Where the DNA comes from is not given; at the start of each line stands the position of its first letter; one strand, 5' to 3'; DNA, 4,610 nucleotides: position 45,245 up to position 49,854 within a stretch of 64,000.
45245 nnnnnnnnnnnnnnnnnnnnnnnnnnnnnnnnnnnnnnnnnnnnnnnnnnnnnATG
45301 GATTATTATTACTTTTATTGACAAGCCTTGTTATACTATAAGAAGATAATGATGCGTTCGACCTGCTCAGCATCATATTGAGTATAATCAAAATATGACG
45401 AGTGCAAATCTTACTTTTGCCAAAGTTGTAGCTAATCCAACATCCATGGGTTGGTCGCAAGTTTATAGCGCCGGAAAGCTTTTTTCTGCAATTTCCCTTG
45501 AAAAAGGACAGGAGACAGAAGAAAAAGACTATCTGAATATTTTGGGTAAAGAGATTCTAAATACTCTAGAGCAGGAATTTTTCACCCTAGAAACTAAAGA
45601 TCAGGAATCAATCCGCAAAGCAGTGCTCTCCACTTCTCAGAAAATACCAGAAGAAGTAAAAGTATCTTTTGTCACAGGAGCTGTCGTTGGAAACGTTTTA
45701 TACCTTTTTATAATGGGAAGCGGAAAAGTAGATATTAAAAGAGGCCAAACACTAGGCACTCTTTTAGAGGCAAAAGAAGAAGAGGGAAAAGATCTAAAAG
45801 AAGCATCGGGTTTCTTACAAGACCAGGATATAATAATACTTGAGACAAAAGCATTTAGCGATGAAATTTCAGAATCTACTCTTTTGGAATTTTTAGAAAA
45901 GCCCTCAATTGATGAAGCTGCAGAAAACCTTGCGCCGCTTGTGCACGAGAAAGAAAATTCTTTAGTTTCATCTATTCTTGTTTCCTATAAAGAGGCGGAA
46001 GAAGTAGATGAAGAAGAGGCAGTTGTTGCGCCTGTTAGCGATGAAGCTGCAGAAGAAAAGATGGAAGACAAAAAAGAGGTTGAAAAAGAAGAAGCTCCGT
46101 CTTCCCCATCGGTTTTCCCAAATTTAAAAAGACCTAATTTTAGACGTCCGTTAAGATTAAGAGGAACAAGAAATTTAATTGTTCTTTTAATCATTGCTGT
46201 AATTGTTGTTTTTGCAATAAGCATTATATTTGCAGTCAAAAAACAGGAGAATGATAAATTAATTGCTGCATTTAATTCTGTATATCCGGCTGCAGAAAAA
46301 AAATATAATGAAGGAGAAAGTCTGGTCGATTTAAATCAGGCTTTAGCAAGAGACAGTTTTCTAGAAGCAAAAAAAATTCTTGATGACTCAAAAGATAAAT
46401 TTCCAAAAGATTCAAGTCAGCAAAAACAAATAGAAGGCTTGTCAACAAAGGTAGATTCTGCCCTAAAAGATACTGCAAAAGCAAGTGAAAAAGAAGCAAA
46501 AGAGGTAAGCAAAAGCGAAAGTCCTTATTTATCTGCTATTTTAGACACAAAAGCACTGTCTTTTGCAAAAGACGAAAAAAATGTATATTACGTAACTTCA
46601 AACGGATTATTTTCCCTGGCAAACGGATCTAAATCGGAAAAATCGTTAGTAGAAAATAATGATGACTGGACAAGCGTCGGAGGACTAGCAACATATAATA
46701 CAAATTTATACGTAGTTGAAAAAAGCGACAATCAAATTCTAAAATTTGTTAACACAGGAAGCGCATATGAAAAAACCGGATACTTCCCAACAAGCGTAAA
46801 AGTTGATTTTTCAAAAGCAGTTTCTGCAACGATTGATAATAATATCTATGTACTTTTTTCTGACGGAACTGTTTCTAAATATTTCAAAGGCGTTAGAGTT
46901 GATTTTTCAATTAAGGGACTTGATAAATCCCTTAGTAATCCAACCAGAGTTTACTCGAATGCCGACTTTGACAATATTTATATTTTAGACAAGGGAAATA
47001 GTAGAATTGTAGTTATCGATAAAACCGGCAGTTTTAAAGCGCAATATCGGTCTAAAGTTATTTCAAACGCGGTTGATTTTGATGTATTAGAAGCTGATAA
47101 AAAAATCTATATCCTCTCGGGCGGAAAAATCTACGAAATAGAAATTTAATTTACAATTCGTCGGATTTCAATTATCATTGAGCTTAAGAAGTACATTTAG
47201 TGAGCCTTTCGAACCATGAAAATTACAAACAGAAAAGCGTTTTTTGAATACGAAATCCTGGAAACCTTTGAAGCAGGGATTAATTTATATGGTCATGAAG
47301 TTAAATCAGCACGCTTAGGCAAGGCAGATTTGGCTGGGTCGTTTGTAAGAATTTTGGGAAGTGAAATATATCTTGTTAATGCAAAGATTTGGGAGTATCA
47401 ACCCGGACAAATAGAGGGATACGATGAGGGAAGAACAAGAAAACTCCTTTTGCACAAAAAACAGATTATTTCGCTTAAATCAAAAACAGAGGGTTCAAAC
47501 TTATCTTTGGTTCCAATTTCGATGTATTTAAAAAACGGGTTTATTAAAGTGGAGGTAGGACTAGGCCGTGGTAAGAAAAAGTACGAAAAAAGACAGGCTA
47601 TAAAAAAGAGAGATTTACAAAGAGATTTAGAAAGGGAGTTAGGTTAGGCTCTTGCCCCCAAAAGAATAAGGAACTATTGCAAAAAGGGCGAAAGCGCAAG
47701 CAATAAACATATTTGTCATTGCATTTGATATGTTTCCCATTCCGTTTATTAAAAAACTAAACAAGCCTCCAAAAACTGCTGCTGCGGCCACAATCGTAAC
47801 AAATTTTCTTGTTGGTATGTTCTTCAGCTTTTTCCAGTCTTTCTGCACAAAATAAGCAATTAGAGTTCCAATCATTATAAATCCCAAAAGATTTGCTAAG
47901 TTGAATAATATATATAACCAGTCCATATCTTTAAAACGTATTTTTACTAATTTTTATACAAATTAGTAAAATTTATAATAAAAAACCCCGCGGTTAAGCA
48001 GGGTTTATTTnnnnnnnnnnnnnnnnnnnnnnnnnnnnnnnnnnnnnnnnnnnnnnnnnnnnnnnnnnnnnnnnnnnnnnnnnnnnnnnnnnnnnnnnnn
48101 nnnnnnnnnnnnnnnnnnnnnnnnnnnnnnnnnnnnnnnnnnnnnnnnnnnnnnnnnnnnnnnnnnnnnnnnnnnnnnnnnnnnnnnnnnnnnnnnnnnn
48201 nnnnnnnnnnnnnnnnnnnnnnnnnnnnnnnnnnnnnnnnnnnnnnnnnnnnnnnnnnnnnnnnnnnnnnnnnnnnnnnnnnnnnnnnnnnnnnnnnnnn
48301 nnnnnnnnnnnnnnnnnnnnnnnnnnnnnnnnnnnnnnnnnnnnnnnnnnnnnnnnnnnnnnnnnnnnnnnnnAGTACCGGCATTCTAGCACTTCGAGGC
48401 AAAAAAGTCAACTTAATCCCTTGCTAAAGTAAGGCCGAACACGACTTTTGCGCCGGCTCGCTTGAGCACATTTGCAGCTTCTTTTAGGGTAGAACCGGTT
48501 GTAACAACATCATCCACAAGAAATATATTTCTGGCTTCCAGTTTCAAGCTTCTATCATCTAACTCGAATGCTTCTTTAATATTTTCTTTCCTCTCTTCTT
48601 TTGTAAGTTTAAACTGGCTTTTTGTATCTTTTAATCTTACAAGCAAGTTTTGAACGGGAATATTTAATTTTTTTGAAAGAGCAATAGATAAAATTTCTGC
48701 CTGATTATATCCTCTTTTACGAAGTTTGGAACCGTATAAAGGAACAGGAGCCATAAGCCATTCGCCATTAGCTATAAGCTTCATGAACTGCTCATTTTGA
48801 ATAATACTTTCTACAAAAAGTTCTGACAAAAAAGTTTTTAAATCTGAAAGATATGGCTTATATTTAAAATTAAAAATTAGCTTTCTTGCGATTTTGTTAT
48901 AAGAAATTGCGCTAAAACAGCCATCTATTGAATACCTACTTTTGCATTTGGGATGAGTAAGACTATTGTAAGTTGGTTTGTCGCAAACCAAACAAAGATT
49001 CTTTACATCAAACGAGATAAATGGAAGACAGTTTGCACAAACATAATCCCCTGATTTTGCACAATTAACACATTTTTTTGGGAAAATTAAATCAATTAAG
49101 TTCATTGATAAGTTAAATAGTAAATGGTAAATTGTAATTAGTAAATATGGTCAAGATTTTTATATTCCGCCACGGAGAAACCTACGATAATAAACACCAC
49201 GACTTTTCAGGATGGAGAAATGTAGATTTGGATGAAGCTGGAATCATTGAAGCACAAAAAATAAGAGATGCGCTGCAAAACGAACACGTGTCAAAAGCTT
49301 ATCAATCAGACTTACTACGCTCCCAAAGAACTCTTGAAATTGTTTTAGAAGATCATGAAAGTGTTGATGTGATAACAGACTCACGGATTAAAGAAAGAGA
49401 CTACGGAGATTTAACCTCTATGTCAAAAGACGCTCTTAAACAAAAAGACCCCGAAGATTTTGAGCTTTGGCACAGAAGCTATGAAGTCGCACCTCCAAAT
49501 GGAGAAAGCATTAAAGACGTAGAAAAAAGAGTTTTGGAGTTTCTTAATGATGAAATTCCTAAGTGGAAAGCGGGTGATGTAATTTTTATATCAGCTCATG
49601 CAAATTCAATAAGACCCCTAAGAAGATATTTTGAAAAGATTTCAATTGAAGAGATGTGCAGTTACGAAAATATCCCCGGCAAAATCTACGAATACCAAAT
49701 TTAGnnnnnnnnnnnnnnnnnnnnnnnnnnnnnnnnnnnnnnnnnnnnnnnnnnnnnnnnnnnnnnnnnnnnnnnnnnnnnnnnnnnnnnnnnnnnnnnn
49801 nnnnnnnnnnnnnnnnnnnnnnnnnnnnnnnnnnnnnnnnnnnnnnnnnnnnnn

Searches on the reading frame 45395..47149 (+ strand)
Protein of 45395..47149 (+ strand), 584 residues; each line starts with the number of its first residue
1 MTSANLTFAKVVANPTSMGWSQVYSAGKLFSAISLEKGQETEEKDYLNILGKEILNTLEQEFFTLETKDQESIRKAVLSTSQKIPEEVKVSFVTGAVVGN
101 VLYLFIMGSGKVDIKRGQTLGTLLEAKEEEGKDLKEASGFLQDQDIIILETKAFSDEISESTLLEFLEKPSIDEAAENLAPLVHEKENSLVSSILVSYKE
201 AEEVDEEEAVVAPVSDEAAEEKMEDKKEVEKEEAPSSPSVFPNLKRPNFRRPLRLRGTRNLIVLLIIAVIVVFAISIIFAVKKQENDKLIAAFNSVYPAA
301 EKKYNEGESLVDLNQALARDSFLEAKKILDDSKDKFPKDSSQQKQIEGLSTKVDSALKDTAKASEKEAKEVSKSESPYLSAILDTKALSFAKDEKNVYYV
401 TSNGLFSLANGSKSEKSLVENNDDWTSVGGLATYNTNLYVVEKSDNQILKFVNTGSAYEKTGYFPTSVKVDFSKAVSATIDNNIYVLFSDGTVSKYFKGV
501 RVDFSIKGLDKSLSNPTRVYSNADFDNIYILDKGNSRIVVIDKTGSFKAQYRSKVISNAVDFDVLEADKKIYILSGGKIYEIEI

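Call 80: search_protein_families(library=pfam, proteins=[window:45395-47149:+], max_evalue=0.01)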
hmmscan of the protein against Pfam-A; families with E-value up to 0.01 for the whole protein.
window:45395-47149:+ (584 aa): 1 family
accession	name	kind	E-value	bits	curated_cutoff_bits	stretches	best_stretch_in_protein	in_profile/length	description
PF08951.15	EntA_Immun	-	0.0011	19.6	22.1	0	52-107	2-57/73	Enterocin A Immunity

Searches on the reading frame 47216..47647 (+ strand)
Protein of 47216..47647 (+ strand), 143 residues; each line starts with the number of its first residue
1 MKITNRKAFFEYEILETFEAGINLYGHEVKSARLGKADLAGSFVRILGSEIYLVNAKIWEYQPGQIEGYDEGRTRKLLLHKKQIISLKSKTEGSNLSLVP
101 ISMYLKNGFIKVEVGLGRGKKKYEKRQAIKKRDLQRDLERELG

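Call 80: search_protein_families(library=pfam, proteins=[window:47216-47647:+], max_evalue=0.01)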
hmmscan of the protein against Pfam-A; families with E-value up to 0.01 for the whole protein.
window:47216-47647:+ (143 aa): 1 family
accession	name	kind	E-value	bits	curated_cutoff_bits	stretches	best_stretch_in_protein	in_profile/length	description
PF01668.23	SmpB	-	3.8e-50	170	27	1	3-142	2-141/143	SmpB protein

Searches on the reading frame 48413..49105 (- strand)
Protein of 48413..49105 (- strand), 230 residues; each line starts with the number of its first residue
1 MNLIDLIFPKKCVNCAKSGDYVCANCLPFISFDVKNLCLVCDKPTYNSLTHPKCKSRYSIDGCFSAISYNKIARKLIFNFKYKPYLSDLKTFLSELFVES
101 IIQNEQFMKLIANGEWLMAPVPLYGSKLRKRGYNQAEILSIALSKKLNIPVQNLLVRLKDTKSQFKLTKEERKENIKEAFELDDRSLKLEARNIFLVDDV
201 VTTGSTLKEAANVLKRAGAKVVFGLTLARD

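Call 80: search_protein_families(library=pfam, proteins=[window:48413-49105:-], max_evalue=0.01)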
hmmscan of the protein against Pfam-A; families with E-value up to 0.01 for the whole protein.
window:48413-49105:- (230 aa): 3 families
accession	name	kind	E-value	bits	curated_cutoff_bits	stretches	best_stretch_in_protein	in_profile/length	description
PF00156.33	Pribosyltran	-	2.5e-08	33.9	26.3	1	142-222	46-118/158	Phosphoribosyl transferase domain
PF18912.6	DZR_2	-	1.9e-06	28.1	27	1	3-54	1-55/56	Double zinc ribbon domain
PF14681.12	UPRTase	-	0.0085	16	27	0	188-220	117-149/206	Uracil phosphoribosyltransferase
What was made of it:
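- A ComFC-like gene (DZR_2 + Pribosyltran) lies 3 kb upstream at 48413-49105 (call 80).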

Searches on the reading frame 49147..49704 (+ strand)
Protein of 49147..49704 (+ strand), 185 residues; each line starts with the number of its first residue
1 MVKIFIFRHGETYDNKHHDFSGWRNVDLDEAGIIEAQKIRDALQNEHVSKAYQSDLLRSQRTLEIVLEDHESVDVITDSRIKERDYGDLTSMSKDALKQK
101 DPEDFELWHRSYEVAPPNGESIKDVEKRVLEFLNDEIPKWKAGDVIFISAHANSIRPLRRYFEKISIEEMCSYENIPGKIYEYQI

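Call 80: search_protein_families(library=pfam, proteins=[window:49147-49704:+], max_evalue=0.01)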
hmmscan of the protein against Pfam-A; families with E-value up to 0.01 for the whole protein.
window:49147-49704:+ (185 aa): 1 family
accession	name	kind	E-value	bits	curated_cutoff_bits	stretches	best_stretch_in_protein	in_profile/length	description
PF00300.27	His_Phos_1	-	2.6e-37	128.8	21.7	1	4-174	1-170/194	Histidine phosphatase superfamily (branch 1)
